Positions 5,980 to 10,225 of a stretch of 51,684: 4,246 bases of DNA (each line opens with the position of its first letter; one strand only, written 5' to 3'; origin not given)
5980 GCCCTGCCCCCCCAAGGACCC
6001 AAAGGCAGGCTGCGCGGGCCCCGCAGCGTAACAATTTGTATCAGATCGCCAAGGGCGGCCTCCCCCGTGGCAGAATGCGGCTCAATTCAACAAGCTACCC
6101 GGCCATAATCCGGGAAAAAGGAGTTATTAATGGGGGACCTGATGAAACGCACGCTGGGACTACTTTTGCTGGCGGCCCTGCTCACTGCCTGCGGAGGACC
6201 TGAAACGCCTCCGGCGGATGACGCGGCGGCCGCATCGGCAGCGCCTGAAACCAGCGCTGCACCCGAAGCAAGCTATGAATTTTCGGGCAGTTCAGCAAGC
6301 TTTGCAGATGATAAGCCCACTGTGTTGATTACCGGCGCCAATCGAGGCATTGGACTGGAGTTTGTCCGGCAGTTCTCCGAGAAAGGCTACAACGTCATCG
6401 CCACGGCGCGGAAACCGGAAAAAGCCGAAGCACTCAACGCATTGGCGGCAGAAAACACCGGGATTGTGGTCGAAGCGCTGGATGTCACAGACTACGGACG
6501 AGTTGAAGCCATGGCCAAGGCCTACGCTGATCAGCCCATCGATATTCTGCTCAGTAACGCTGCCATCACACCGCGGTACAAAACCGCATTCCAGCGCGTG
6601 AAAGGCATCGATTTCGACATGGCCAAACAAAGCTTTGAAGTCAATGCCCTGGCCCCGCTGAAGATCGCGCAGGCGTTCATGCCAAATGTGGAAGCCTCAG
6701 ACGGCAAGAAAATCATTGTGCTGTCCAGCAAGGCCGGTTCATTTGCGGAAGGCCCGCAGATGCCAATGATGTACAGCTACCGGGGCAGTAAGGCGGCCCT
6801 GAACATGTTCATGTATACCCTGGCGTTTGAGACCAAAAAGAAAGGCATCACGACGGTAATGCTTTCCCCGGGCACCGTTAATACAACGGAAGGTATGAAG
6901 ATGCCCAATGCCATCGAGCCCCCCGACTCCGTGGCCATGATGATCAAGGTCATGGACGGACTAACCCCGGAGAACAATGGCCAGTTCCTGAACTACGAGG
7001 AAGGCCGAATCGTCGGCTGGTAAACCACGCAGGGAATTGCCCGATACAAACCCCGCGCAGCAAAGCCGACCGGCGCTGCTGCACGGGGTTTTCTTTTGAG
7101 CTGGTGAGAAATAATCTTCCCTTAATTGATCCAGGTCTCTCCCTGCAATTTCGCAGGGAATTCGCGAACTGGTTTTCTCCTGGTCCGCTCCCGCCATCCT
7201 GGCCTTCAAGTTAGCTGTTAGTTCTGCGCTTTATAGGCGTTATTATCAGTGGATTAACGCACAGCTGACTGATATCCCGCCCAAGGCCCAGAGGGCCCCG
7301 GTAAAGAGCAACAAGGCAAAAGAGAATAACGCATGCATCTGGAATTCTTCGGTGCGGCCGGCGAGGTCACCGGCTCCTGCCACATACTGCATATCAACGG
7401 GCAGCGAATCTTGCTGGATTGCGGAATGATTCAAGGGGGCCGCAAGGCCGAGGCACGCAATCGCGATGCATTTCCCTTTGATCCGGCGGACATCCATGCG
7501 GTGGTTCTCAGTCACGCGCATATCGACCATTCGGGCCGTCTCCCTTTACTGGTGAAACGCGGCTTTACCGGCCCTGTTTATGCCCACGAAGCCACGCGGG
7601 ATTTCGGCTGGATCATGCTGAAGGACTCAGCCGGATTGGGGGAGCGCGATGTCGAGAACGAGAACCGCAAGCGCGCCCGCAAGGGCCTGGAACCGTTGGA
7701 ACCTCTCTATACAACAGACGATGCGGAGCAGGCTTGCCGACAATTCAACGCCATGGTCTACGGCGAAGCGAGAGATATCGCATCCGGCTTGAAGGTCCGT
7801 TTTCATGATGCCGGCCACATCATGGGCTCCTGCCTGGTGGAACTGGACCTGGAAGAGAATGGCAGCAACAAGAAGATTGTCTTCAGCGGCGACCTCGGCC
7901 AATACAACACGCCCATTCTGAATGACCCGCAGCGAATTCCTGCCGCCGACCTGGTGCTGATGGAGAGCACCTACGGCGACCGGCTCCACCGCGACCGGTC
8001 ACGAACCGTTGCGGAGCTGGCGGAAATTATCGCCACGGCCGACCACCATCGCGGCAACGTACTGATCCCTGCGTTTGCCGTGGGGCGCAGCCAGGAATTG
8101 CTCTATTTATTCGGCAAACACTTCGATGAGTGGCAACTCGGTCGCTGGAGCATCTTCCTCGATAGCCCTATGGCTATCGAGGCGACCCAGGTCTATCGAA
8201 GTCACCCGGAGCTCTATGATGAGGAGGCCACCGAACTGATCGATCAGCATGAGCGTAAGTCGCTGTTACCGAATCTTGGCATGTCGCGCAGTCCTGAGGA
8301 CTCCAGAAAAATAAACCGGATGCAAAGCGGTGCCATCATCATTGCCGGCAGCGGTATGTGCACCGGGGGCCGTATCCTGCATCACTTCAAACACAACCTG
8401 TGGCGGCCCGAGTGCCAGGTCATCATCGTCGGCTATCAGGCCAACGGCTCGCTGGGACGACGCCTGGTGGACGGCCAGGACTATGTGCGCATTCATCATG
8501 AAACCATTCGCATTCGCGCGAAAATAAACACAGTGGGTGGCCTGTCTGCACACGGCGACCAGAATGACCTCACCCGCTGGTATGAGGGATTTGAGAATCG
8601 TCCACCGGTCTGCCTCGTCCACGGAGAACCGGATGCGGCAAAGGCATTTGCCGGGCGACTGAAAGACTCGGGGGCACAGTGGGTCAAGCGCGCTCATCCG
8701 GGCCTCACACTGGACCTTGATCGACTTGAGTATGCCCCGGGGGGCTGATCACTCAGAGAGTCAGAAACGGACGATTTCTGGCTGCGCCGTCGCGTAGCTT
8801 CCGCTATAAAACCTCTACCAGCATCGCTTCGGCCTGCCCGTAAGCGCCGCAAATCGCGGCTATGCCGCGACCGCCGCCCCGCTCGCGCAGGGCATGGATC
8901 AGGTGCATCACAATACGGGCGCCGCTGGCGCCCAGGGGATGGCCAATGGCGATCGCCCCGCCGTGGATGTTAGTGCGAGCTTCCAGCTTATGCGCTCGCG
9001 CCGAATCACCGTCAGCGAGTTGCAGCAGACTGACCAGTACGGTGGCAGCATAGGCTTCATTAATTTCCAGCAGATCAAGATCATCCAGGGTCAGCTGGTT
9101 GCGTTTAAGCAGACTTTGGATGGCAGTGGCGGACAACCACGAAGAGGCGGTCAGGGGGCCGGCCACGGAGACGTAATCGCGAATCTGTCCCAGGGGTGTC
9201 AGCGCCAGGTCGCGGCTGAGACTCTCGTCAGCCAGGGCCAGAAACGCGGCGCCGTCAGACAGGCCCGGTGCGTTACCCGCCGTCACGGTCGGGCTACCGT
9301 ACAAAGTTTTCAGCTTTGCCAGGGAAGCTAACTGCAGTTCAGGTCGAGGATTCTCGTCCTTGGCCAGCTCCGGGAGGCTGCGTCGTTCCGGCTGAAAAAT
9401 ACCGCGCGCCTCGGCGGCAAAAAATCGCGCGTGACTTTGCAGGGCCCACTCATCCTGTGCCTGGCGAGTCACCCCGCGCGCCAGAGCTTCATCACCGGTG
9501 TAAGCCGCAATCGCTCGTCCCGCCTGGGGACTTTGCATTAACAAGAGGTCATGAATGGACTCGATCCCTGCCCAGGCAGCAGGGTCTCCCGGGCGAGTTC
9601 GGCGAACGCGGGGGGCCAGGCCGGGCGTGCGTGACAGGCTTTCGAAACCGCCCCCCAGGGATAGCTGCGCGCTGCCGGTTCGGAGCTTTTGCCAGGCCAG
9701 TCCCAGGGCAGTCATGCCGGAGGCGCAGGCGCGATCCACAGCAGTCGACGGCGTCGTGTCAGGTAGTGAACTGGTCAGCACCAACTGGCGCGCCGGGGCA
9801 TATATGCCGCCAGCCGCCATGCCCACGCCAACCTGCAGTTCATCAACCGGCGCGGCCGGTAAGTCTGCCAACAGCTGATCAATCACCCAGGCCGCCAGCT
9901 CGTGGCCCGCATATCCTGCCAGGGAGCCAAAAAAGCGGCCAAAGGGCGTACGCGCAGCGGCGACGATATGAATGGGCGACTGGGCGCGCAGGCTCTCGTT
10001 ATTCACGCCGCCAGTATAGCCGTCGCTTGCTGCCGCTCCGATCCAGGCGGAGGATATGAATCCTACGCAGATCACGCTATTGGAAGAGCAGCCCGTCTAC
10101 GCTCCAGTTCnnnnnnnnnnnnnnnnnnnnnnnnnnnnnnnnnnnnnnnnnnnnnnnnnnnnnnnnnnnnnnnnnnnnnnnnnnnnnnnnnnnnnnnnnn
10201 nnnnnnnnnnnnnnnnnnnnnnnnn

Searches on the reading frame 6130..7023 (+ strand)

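Call 32: search_protein_families(library=pfam, proteins=[window:6130-7023:+], max_evalue=0.00001)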
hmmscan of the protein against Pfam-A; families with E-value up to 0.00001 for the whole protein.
window:6130-7023:+ (297 aa): 4 families
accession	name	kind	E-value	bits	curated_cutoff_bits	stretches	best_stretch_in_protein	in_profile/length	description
PF00106.31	adh_short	-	9.3e-35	120.3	26.6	1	64-254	2-186/195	short chain dehydrogenase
PF13561.12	adh_short_C2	-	1.6e-25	90.5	27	1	69-268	1-194/236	Enoyl-(Acyl carrier protein) reductase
PF08659.16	KR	-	5.6e-08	33.4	22.6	1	64-246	2-174/180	KR domain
PF13460.12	NAD_binding_10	-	1.7e-07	31.7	27.2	1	69-250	1-146/184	NAD(P)H-binding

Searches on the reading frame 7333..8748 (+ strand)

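Call 32: search_protein_families(library=pfam, proteins=[window:7333-8748:+], max_evalue=0.00001)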
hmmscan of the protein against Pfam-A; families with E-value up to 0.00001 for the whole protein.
window:7333-8748:+ (471 aa): 5 families
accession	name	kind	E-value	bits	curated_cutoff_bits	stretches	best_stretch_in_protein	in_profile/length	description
PF10996.14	Beta-Casp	-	2.7e-40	138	27.7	1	254-378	2-120/120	Beta-Casp domain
PF07521.17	RMMBL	-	2.1e-17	63.3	21.6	1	392-447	2-57/63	Zn-dependent metallo-hydrolase RNA specificity domain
PF00753.33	Lactamase_B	-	2.4e-13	50.9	22.7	1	10-106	2-96/196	Metallo-beta-lactamase superfamily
PF12706.13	Lactamase_B_2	-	5.1e-10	39.7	27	1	25-235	2-186/200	Beta-lactamase superfamily domain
PF16661.11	Lactamase_B_6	-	1.1e-06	28.6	27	1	18-185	1-159/193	Metallo-beta-lactamase superfamily domain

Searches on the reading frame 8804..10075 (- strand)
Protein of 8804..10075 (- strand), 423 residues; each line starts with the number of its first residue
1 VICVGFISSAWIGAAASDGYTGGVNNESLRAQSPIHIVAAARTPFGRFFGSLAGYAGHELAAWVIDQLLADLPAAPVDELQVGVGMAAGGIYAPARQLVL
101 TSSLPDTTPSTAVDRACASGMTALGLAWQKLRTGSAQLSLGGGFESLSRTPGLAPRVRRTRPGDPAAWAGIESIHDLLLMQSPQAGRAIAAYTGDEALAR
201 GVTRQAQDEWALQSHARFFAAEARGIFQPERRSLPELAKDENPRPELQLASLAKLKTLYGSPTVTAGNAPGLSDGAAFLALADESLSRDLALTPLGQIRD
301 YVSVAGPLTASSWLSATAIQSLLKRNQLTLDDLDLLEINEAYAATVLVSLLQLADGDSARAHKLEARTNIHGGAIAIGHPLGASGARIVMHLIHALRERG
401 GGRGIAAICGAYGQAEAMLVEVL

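Call 32: search_protein_families(library=pfam, proteins=[window:8804-10075:-], max_evalue=0.00001)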
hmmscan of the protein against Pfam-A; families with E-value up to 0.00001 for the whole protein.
window:8804-10075:- (423 aa): 3 families
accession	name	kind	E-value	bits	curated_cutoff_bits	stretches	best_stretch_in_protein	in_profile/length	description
PF00108.29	Thiolase_N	-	2.3e-44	152.2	26.4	1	36-284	2-259/260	Thiolase, N-terminal domain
PF02803.24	Thiolase_C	-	4.4e-34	117.2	27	1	292-421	1-122/123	Thiolase, C-terminal domain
PF00109.32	ketoacyl-synt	-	9.5e-06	25.8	20.8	0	108-147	165-204/252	Beta-ketoacyl synthase, N-terminal domain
